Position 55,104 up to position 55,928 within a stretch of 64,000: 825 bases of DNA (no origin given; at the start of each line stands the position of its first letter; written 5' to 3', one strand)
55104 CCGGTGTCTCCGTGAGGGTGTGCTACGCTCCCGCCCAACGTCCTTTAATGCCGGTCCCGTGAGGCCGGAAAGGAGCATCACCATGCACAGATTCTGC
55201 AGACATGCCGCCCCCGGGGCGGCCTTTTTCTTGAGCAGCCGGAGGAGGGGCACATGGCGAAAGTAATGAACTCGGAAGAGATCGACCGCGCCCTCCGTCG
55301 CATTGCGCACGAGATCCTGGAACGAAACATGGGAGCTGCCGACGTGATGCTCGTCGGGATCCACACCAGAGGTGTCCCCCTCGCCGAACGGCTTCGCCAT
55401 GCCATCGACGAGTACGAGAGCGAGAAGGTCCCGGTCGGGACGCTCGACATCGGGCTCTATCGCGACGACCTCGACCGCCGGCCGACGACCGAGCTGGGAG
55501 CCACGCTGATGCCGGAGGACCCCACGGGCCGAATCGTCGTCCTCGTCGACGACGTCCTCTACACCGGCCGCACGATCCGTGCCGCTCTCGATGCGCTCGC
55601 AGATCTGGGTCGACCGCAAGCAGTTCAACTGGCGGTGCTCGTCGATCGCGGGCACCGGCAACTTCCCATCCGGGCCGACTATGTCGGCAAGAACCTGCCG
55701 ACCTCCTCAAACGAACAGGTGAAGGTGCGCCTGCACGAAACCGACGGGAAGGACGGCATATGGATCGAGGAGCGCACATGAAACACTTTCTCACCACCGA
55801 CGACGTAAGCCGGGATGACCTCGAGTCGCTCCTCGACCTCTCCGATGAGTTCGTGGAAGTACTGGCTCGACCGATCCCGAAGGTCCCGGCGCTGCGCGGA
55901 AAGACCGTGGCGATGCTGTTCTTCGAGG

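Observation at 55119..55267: pyr leader combining a PyrR-box hairpin, a short uORF and a U-tract terminator in a high-GC genome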

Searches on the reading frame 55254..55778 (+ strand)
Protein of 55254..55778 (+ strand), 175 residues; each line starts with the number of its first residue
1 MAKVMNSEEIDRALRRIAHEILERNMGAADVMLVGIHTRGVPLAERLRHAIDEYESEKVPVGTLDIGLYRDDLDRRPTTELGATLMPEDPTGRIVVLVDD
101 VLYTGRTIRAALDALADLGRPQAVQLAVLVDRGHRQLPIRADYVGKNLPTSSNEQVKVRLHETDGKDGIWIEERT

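Call 7: find_related_loci(query=window:55254-55778:+, collection=genome_contigs, flank=3000)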
Query window:55254-55778:+ (175 aa) in genome_contigs; peptide patterns used: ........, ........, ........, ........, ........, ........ (x = any residue, [..] = any of these).
600 stretches matched a pattern (row limit reached: there are more); 595 encode a relative of the query (tblastn E <= 1e-3); the best 80 are kept; 80 distinct loci.
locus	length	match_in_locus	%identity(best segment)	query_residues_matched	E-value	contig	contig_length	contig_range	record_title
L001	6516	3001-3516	67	1-172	3e-72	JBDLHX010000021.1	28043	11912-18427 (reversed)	MAG: Actinomycetota bacterium isolate MAG003 MAG003_21, whole genome shotgun sequence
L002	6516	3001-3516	66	1-172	1e-69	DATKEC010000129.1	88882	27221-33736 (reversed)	MAG TPA_asm: Acidimicrobiia bacterium isolate SMAG_U14489 k141_489930, whole genome shotgun sequence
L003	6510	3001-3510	70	1-173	1e-68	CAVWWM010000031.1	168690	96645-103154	MAG: uncultured Actinomycetes bacterium isolate MFD00962.bin.2.219 genome assembly, contig: contig_80161, whole genome s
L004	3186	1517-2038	64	1-174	9e-68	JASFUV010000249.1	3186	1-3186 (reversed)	MAG: Acidimicrobiia bacterium isolate D1105M12metaG_Bin_189 D1105M12metaG_FD_scaffold_8482_c1, whole genome shotgun sequ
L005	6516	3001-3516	63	1-172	2e-66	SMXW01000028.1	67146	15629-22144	MAG: Acidobacteria bacterium isolate N075bin71 k141_318384, whole genome shotgun sequence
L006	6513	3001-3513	63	1-171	1e-66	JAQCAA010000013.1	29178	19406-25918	MAG: Actinomycetota bacterium isolate casp150-mb.86 NODE_4262_length_29178_cov_0.063413, whole genome shotgun sequence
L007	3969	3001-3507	63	4-171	7e-65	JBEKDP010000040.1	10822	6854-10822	MAG: Dehalococcoidia bacterium isolate SPRUCE 186 SPRUCE_186_40, whole genome shotgun sequence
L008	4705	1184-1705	61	3-175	8e-65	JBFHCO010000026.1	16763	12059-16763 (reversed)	MAG: Candidatus Omnitrophota bacterium isolate Mix_sand06.2021.04.Z.81 k141_2011475_length_16763_cov_10.0000, whole geno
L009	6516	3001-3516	65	1-172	4e-64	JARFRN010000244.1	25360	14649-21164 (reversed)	MAG: Acidimicrobiia bacterium isolate MAG_Ve_Sed_51 k141_7184944, whole genome shotgun sequence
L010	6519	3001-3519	68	2-173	6e-64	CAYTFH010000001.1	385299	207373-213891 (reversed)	MAG TPA_asm: uncultured bacterium isolate binchicken_co30_114 genome assembly, contig: NODE_17_length_385299_cov_105.296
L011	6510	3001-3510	60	4-171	7e-64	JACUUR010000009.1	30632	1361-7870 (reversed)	MAG: Dehalococcoidia bacterium isolate Kmv36 NODE_671_length_30632_cov_12.788861, whole genome shotgun sequence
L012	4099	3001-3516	62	2-173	7e-64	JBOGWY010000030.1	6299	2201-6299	MAG: Actinomycetota bacterium isolate SC-S_metawrap_bin.77 k127_3986334, whole genome shotgun sequence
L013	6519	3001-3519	60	1-174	3e-63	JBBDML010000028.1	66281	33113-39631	MAG: Acidimicrobiia bacterium isolate LejiaB_65_21 Lejia_B_540_length_66281_cov_12, whole genome shotgun sequence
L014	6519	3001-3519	64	2-173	2e-63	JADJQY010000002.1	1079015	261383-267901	MAG: Candidatus Eisenbacteria bacterium isolate Fred_18-Q3-R57-64_MAXAC.354 tig00002919-10-10781690, whole genome shotgu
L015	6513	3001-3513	61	3-172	8e-63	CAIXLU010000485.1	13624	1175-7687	MAG: uncultured Oscillochloris sp. isolate KT5_bin-278 genome assembly, contig: bin-278:485/716, whole genome shotgun se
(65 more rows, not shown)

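Call 28: find_related_loci(query=window:55254-55778:+, collection=metagenome_contigs, flank=2500)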
Query window:55254-55778:+ (175 aa) in metagenome_contigs; peptide patterns used: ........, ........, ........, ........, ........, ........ (x = any residue, [..] = any of these).
600 stretches matched a pattern (row limit reached: there are more); 596 encode a relative of the query (tblastn E <= 1e-3); the best 80 are kept; 80 distinct loci.
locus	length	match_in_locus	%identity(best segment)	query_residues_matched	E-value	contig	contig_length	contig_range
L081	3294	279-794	62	1-172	6e-69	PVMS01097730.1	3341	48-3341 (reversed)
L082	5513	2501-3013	64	3-173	4e-68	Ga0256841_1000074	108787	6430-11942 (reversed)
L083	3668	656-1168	61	1-171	4e-67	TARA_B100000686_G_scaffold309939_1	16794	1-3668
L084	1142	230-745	60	2-173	9e-70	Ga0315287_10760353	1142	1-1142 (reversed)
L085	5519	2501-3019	62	1-173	2e-65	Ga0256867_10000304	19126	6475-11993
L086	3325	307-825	62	3-174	1e-64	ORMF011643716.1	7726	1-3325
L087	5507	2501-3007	63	4-171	1e-63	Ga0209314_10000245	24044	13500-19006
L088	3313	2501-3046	60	3-175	6e-64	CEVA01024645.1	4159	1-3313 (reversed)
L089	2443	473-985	61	4-172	3e-64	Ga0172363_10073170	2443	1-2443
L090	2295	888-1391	58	4-171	2e-64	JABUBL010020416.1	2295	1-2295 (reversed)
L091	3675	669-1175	60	4-171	3e-63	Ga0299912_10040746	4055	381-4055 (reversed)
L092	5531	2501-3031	61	2-173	4e-63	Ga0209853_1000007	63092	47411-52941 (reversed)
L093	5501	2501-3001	64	2-167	2e-63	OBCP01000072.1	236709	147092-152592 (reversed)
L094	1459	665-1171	61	4-171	5e-66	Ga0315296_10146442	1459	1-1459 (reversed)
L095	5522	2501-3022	57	2-174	8e-63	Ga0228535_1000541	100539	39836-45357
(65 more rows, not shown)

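Call 29: find_homologous_proteins(query=window:55254-55778:+, max_evalue=1e-40)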
Query window:55254-55778:+ (175 aa): 7973 proteins with E <= 1e-40 among 8000 candidates; the best 120 are listed.
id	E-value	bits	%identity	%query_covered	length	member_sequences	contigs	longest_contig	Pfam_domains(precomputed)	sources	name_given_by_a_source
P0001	1.5e-107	375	100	100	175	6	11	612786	PF00156.34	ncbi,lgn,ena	-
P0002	3.9e-93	328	89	99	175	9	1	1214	PF14681.13,PF00156.34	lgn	-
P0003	1.6e-92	326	88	99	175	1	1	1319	PF14681.13,PF00156.34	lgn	-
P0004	1.7e-92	326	87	99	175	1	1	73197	PF14681.13,PF00156.34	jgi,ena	-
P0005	1.8e-92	326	88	99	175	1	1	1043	PF14681.13,PF00156.34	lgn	-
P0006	2.0e-92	325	87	99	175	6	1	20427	PF14681.13,PF00156.34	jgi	jgi:pyrimidine operon attenuation protein/uracil phosphoribosyltransferase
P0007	5.5e-92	324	87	99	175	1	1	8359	PF14681.13,PF00156.34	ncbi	ncbi:MAG: bifunctional pyr operon transcriptional regulator/uracil phosphoribosyltransferase PyrR [A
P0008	6.0e-92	324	87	99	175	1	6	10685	PF14681.13,PF00156.34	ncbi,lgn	ncbi:MAG: bifunctional pyr operon transcriptional regulator/uracil phosphoribosyltransferase PyrR [A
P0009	7.3e-92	324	87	99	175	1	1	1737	PF14681.13,PF00156.34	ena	-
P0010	8.6e-92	323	87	99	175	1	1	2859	PF14681.13,PF00156.34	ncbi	ncbi:MAG: bifunctional pyr operon transcriptional regulator/uracil phosphoribosyltransferase PyrR [A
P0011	2.7e-91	322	87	99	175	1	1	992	PF14681.13,PF00156.34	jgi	jgi:pyrimidine operon attenuation protein/uracil phosphoribosyltransferase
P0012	3.0e-91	322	87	99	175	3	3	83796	PF14681.13,PF00156.34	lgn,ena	-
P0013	4.5e-91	321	88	99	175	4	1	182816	PF14681.13,PF00156.34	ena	-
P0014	8.2e-91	320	88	99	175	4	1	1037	PF14681.13,PF00156.34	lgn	-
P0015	1.2e-90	320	86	100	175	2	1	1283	PF00156.34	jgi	jgi:pyrimidine operon attenuation protein/uracil phosphoribosyltransferase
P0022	2.1e-89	316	84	99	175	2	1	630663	PF14681.13,PF00156.34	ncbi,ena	-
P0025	4.3e-89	315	88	97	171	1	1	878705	PF14681.13,PF00156.34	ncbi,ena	-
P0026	4.7e-89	315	84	100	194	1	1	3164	PF14681.13,PF00156.34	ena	-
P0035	3.3e-86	305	80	99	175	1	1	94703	PF14681.13,PF00156.34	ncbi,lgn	-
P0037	5.6e-86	304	83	99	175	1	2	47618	PF14681.13,PF00156.34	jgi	jgi:pyrimidine operon attenuation protein/uracil phosphoribosyltransferase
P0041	3.3e-85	302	83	97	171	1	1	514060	PF14681.13,PF00156.34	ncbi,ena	-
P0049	1.1e-75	271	76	99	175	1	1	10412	PF14681.13,PF00156.34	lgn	-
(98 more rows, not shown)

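Call 30: find_encoding_contigs(protein=P0001, flank=1500, max_places=4)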
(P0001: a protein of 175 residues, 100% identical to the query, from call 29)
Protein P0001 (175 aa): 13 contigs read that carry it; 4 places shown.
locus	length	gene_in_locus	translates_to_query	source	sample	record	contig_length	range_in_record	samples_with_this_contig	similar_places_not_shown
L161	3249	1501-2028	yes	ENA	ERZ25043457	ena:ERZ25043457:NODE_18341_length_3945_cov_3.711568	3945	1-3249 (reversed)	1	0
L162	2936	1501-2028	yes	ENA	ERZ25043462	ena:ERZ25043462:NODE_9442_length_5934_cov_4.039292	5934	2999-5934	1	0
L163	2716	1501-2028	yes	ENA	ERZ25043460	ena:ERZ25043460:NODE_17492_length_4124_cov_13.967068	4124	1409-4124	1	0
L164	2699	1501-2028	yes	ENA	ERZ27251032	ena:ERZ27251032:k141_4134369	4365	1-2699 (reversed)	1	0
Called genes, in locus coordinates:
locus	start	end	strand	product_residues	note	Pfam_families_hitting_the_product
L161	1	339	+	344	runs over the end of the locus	?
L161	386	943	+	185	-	PF08207:EFP_N, PF01132:EFP, PF09285:Elong-fact-P_C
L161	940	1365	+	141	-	PF01029:NusB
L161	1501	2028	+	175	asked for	PF00156:Pribosyltran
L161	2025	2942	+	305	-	PF02729:OTCace_N, PF00185:OTCace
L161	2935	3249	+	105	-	?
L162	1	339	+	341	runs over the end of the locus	PF00465:Fe-ADH (faint), PF13685:Fe-ADH_2 (weak), PF01761:DHQ_synthase, PF24621:DHQS_C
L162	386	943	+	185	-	PF08207:EFP_N, PF01132:EFP, PF09285:Elong-fact-P_C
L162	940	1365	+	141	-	PF01029:NusB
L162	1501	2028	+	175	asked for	PF00156:Pribosyltran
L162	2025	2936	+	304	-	?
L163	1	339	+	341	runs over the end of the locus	PF00465:Fe-ADH (weak), PF13685:Fe-ADH_2 (weak), PF01761:DHQ_synthase, PF24621:DHQS_C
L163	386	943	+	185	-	PF08207:EFP_N, PF01132:EFP, PF09285:Elong-fact-P_C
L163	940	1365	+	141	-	PF01029:NusB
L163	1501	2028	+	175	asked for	PF00156:Pribosyltran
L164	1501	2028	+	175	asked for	PF00156:Pribosyltran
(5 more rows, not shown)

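Call 31: find_encoding_contigs(protein=P0013, flank=1500, max_places=2)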
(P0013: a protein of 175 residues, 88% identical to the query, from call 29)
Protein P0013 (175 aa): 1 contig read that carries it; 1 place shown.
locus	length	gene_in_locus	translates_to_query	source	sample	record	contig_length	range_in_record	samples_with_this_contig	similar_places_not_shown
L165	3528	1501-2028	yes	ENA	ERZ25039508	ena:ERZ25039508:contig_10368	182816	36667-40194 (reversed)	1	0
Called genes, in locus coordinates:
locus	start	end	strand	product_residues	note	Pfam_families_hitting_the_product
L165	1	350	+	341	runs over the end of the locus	PF00465:Fe-ADH (weak), PF13685:Fe-ADH_2 (weak), PF01761:DHQ_synthase, PF24621:DHQS_C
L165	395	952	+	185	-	PF08207:EFP_N, PF01132:EFP, PF09285:Elong-fact-P_C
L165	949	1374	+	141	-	PF01029:NusB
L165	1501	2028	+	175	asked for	PF00156:Pribosyltran, PF14681:UPRTase (weak)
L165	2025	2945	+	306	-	PF02729:OTCace_N, PF00185:OTCace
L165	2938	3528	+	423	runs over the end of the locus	PF01979:Amidohydro_1, PF07969:Amidohydro_3 (faint), PF12890:DHOase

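Call 32: find_encoding_contigs(protein=P0022, flank=1500, max_places=2)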
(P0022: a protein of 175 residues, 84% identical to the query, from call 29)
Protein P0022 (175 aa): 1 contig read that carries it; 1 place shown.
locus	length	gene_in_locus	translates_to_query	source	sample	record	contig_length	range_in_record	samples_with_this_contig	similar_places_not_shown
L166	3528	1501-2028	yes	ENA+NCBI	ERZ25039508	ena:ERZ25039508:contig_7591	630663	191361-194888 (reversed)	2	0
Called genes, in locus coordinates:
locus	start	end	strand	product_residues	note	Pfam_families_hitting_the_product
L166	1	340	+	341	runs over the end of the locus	PF13685:Fe-ADH_2 (weak), PF01761:DHQ_synthase, PF24621:DHQS_C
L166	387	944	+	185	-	PF08207:EFP_N, PF01132:EFP, PF09285:Elong-fact-P_C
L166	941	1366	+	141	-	PF01029:NusB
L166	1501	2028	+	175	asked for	PF00156:Pribosyltran, PF14681:UPRTase (weak)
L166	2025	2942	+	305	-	PF02729:OTCace_N, PF00185:OTCace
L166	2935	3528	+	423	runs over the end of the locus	PF01979:Amidohydro_1, PF07969:Amidohydro_3 (faint), PF12890:DHOase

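Call 33: find_encoding_contigs(protein=P0025, flank=1500, max_places=2)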
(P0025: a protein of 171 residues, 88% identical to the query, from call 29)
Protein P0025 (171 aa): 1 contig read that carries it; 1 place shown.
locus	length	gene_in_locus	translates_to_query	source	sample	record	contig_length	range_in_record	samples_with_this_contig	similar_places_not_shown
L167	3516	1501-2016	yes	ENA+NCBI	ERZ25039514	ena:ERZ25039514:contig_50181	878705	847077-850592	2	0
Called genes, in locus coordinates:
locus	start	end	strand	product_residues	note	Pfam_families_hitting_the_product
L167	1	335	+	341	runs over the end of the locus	PF01761:DHQ_synthase, PF24621:DHQS_C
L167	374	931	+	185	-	PF08207:EFP_N, PF01132:EFP, PF09285:Elong-fact-P_C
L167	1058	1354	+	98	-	PF01029:NusB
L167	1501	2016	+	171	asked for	PF00156:Pribosyltran, PF14681:UPRTase (weak)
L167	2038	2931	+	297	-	PF02729:OTCace_N, PF00185:OTCace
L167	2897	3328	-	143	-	-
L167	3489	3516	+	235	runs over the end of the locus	PF01979:Amidohydro_1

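Call 34: find_encoding_contigs(protein=P0004, flank=1500, max_places=2)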
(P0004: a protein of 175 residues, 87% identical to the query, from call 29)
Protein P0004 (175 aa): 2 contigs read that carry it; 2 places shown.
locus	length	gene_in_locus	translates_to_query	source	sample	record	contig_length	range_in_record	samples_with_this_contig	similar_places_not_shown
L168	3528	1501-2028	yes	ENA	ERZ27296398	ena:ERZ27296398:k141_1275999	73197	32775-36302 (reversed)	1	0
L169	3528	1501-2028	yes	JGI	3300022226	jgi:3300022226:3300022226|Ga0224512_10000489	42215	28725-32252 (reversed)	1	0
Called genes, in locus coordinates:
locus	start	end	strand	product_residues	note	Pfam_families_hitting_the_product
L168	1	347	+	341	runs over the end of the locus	PF01761:DHQ_synthase, PF24621:DHQS_C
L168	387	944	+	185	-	PF08207:EFP_N, PF01132:EFP, PF09285:Elong-fact-P_C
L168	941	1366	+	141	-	PF01029:NusB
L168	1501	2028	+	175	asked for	PF00156:Pribosyltran, PF14681:UPRTase (weak)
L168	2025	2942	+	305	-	PF02729:OTCace_N, PF00185:OTCace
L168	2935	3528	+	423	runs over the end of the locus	PF01979:Amidohydro_1, PF07969:Amidohydro_3 (faint), PF12890:DHOase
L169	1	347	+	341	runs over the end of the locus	PF01761:DHQ_synthase, PF24621:DHQS_C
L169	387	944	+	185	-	PF08207:EFP_N, PF01132:EFP, PF09285:Elong-fact-P_C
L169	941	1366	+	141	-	PF01029:NusB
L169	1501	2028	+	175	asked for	PF00156:Pribosyltran, PF14681:UPRTase (weak)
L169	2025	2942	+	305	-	PF02729:OTCace_N, PF00185:OTCace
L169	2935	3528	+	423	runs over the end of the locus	PF01979:Amidohydro_1, PF07969:Amidohydro_3 (faint), PF12890:DHOase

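Call 35: find_encoding_contigs(protein=P0035, flank=1500, max_places=2)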
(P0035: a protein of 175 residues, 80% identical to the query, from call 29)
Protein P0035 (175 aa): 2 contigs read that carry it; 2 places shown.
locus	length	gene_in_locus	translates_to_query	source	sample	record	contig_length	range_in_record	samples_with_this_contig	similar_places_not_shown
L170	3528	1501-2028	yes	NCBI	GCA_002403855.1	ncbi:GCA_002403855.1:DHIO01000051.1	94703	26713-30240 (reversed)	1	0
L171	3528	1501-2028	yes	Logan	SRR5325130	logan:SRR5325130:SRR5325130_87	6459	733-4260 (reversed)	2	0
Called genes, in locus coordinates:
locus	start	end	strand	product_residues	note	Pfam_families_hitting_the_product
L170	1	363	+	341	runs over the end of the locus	PF13685:Fe-ADH_2 (weak), PF01761:DHQ_synthase, PF24621:DHQS_C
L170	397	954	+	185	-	PF08207:EFP_N, PF01132:EFP, PF09285:Elong-fact-P_C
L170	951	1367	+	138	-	PF01029:NusB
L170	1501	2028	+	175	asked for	PF00156:Pribosyltran, PF14681:UPRTase (faint)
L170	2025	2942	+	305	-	PF02729:OTCace_N, PF00185:OTCace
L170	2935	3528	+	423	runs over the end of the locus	PF01979:Amidohydro_1, PF07969:Amidohydro_3 (faint), PF12890:DHOase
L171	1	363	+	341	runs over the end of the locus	PF13685:Fe-ADH_2 (weak), PF01761:DHQ_synthase, PF24621:DHQS_C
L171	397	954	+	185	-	PF08207:EFP_N, PF01132:EFP, PF09285:Elong-fact-P_C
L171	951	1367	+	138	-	PF01029:NusB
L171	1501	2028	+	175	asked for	PF00156:Pribosyltran, PF14681:UPRTase (faint)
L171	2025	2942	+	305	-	PF02729:OTCace_N, PF00185:OTCace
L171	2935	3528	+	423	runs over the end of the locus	PF01979:Amidohydro_1, PF07969:Amidohydro_3 (faint), PF12890:DHOase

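Call 36: find_encoding_contigs(protein=P0041, flank=1500, max_places=2)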
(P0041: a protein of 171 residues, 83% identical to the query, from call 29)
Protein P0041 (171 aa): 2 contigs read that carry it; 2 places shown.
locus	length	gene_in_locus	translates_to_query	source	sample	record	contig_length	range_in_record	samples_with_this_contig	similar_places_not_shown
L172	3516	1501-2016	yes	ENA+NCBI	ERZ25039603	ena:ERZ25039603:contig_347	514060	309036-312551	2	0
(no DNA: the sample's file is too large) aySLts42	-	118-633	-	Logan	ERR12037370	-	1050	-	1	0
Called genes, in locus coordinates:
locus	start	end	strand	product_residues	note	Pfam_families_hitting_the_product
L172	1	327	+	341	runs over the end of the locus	PF13685:Fe-ADH_2 (weak), PF01761:DHQ_synthase, PF24621:DHQS_C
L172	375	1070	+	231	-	PF08207:EFP_N, PF01132:EFP, PF09285:Elong-fact-P_C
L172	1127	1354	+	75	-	PF01029:NusB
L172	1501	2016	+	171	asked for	PF00156:Pribosyltran, PF14681:UPRTase (weak)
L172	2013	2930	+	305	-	PF02729:OTCace_N, PF00185:OTCace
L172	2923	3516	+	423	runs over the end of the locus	PF01979:Amidohydro_1, PF07969:Amidohydro_3 (faint), PF12890:DHOase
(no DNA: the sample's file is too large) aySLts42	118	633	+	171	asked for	PF00156:Pribosyltran, PF14681:UPRTase (weak)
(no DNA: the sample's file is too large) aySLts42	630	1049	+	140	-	?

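Call 37: find_encoding_contigs(protein=P0037, flank=1500, max_places=2)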
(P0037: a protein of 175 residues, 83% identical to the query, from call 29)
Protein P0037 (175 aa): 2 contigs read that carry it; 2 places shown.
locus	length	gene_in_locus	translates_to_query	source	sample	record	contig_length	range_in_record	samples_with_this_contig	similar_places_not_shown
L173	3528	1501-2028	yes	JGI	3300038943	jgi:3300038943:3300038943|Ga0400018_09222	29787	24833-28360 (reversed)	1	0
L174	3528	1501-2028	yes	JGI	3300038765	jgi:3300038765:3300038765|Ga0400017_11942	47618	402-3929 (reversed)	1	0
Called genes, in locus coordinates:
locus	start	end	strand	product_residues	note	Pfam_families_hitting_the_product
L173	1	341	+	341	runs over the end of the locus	PF01761:DHQ_synthase, PF24621:DHQS_C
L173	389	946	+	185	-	PF08207:EFP_N, PF01132:EFP, PF09285:Elong-fact-P_C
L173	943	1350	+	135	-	PF01029:NusB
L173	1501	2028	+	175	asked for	PF00156:Pribosyltran, PF14681:UPRTase (weak)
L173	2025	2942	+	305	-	PF02729:OTCace_N, PF00185:OTCace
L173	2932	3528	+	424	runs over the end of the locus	PF01979:Amidohydro_1, PF07969:Amidohydro_3 (faint), PF12890:DHOase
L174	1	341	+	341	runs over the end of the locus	PF01761:DHQ_synthase, PF24621:DHQS_C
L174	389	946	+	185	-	PF08207:EFP_N, PF01132:EFP, PF09285:Elong-fact-P_C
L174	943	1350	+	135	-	PF01029:NusB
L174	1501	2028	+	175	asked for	PF00156:Pribosyltran, PF14681:UPRTase (weak)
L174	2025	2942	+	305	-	PF02729:OTCace_N, PF00185:OTCace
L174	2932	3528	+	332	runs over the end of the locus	?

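Call 38: find_encoding_contigs(protein=P0049, flank=1500, max_places=2)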
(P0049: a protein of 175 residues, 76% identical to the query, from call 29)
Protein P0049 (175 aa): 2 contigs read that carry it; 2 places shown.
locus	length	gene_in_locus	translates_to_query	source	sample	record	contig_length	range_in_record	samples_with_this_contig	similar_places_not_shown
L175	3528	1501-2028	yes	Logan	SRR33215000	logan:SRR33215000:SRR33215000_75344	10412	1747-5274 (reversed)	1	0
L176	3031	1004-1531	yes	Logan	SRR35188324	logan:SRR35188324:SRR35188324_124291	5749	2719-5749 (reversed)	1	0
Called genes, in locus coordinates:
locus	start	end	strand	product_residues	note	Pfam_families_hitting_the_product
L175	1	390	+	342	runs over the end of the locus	PF00465:Fe-ADH, PF13685:Fe-ADH_2, PF01761:DHQ_synthase, PF24621:DHQS_C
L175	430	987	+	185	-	PF08207:EFP_N, PF01132:EFP, PF09285:Elong-fact-P_C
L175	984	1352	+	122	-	PF01029:NusB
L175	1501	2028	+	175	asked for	PF00156:Pribosyltran, PF14681:UPRTase (weak)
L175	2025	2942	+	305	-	PF02729:OTCace_N, PF00185:OTCace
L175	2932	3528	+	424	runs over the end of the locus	PF01979:Amidohydro_1, PF07969:Amidohydro_3 (faint), PF12890:DHOase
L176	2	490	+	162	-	?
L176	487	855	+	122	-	PF01029:NusB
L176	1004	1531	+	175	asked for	PF00156:Pribosyltran, PF14681:UPRTase (weak)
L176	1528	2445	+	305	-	PF02729:OTCace_N, PF00185:OTCace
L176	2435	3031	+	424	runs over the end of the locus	PF01979:Amidohydro_1, PF07969:Amidohydro_3 (faint), PF12890:DHOase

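Call 39: find_encoding_contigs(protein=P0026, flank=1500, max_places=2)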
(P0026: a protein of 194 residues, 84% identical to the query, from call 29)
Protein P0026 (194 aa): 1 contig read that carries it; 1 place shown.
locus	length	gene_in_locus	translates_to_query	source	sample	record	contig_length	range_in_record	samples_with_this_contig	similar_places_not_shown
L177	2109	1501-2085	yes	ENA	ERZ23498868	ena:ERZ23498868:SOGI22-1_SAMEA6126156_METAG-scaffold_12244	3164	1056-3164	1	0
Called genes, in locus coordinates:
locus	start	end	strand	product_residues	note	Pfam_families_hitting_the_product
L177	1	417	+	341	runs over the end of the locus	PF13685:Fe-ADH_2 (weak), PF01761:DHQ_synthase, PF24621:DHQS_C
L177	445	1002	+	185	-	PF08207:EFP_N, PF01132:EFP, PF09285:Elong-fact-P_C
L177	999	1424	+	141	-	PF01029:NusB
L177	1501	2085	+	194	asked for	PF14681:UPRTase (weak), PF00156:Pribosyltran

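Call 59: list_cluster_members(proteins=[P0001, P0007, P0035, P0022])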
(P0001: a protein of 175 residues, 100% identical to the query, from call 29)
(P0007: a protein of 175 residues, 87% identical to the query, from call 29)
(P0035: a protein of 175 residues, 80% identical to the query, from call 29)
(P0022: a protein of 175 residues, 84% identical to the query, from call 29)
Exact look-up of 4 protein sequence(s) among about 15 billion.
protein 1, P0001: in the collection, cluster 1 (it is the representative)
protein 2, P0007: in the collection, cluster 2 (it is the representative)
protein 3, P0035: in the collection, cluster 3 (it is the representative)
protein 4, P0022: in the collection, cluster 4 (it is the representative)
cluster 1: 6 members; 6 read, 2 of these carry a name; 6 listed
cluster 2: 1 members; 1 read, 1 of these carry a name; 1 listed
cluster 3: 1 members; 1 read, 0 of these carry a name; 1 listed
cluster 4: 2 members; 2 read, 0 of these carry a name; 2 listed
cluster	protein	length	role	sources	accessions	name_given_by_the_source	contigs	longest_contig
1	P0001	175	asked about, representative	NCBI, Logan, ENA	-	-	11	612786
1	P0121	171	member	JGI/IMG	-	pyrimidine operon attenuation protein/uracil phosphoribosyltransferase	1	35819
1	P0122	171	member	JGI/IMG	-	pyrimidine operon attenuation protein/uracil phosphoribosyltransferase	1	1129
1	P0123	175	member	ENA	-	-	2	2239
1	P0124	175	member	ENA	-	-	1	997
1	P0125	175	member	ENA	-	-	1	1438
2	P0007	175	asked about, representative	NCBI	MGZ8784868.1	MAG: bifunctional pyr operon transcriptional regulator/uracil phosphoribosyltransferase ...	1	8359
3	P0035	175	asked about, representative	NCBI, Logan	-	-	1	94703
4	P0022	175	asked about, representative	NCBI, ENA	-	-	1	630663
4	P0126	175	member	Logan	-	-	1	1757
